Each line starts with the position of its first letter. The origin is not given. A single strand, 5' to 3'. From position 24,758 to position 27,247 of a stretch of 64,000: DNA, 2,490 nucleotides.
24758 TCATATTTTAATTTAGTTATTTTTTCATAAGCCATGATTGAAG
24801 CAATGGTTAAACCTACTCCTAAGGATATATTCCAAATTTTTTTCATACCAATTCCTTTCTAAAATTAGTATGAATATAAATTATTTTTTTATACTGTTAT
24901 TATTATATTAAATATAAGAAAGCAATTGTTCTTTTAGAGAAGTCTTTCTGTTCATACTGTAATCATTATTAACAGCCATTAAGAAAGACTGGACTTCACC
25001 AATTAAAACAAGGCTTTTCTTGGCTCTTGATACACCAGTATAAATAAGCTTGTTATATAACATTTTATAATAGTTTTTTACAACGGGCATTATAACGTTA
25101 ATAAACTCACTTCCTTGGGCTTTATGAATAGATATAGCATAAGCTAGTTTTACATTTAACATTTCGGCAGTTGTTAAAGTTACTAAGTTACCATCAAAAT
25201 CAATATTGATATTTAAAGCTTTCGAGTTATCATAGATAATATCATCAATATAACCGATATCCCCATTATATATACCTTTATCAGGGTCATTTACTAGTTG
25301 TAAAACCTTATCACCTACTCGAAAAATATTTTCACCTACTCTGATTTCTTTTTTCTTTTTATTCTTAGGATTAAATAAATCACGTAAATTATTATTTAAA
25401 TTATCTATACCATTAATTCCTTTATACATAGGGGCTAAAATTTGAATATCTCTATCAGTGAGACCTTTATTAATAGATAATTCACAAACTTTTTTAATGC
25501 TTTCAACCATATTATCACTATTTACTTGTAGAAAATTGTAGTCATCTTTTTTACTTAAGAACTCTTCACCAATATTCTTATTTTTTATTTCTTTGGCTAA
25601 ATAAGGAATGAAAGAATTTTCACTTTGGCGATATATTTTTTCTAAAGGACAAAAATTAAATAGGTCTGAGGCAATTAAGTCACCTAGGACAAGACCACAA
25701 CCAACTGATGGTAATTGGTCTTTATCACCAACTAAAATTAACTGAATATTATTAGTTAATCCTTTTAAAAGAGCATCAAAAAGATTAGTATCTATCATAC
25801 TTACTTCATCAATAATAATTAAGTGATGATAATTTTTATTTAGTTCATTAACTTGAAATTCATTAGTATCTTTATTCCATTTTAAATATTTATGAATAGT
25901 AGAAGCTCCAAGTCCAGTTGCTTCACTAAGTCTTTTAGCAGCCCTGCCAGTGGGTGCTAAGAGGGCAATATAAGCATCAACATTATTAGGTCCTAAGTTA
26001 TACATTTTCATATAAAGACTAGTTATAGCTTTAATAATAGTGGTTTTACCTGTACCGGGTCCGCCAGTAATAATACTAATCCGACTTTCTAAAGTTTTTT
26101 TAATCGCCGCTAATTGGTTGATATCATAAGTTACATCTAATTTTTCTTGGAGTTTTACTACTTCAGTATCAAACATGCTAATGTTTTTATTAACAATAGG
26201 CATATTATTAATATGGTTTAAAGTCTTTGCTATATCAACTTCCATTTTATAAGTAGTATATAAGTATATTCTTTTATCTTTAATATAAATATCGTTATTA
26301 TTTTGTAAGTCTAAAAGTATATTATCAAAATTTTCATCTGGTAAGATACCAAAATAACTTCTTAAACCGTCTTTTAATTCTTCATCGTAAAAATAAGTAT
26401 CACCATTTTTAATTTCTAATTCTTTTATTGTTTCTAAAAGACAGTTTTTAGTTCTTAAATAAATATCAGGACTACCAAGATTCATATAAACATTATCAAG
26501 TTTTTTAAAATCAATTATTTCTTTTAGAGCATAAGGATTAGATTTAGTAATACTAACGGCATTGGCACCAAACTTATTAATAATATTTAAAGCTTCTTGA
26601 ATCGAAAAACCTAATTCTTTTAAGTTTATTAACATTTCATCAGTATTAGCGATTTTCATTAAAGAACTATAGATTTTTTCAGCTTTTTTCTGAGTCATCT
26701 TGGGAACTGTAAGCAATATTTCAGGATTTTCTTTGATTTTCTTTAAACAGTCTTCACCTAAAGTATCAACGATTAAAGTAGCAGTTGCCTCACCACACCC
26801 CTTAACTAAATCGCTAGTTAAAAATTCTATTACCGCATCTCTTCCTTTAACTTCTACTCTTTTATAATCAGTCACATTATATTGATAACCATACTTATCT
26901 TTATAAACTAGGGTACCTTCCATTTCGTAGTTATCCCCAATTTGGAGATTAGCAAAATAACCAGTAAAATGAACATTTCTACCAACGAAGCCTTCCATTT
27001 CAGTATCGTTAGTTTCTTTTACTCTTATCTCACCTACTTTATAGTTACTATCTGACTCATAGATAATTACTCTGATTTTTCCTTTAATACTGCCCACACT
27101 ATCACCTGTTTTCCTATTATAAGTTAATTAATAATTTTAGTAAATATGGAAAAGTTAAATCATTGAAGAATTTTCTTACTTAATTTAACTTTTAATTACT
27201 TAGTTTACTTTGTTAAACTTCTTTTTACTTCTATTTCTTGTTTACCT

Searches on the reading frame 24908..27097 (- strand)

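Call 67: search_protein_families(library=pfam, proteins=[window:24908-27097:-], max_evalue=0.001)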
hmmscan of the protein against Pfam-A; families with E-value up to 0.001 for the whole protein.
window:24908-27097:- (729 aa): 15 families
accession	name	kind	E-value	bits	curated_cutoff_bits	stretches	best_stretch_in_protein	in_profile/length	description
PF13245.12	AAA_19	-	2.3e-41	141.5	25.1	1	328-466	1-133/134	AAA domain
PF13604.12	AAA_30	-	6.7e-37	127.5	27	1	325-519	3-182/191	AAA domain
PF18335.7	SH3_13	-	9.9e-21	73.7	41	1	567-634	1-65/65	ATP-dependent RecD-like DNA helicase SH3 domain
PF14490.11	HHH_RecD2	-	1.8e-16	60.3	27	1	152-235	5-92/92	ATP-dependent RecD2 DNA helicase HHH domain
PF13538.12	UvrD_C_2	-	8.5e-16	58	27.4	1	651-699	1-52/52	UvrD-like helicase C-terminal domain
PF23139.1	OB_YrrC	-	6.6e-13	48.8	27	1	1-81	1-74/76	ATP-dependent DNA helicase YrrC, OB-fold domain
PF13086.12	AAA_11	-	2.4e-08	34.5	27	1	325-363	3-42/257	AAA domain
PF01443.25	Viral_helicase1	-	1.2e-07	32.2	21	0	342-464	2-99/228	Viral superfamily 1 RNA helicase core domain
PF13401.12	AAA_22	-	6e-07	30.3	27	1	339-459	6-124/130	AAA domain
PF05970.20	PIF1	-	0.00015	21.8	25.9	1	337-449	21-128/223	PIF1-like helicase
PF00580.27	UvrD-helicase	-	0.00023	21.4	23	0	328-392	5-63/271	UvrD/REP helicase N-terminal domain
PF20720.3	nSTAND3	-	0.00064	19.9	27.2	0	331-364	10-43/155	Novel STAND NTPase 3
PF03266.21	NTPase_1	-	0.00075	19.8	23.9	0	342-362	3-23/168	NTPase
PF14520.12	HHH_5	-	0.00078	20.3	27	0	98-146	7-55/57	Helix-hairpin-helix domain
PF00004.35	AAA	-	0.00089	20.1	21.2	0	342-435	2-69/131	ATPase family associated with various cellular activities (AAA)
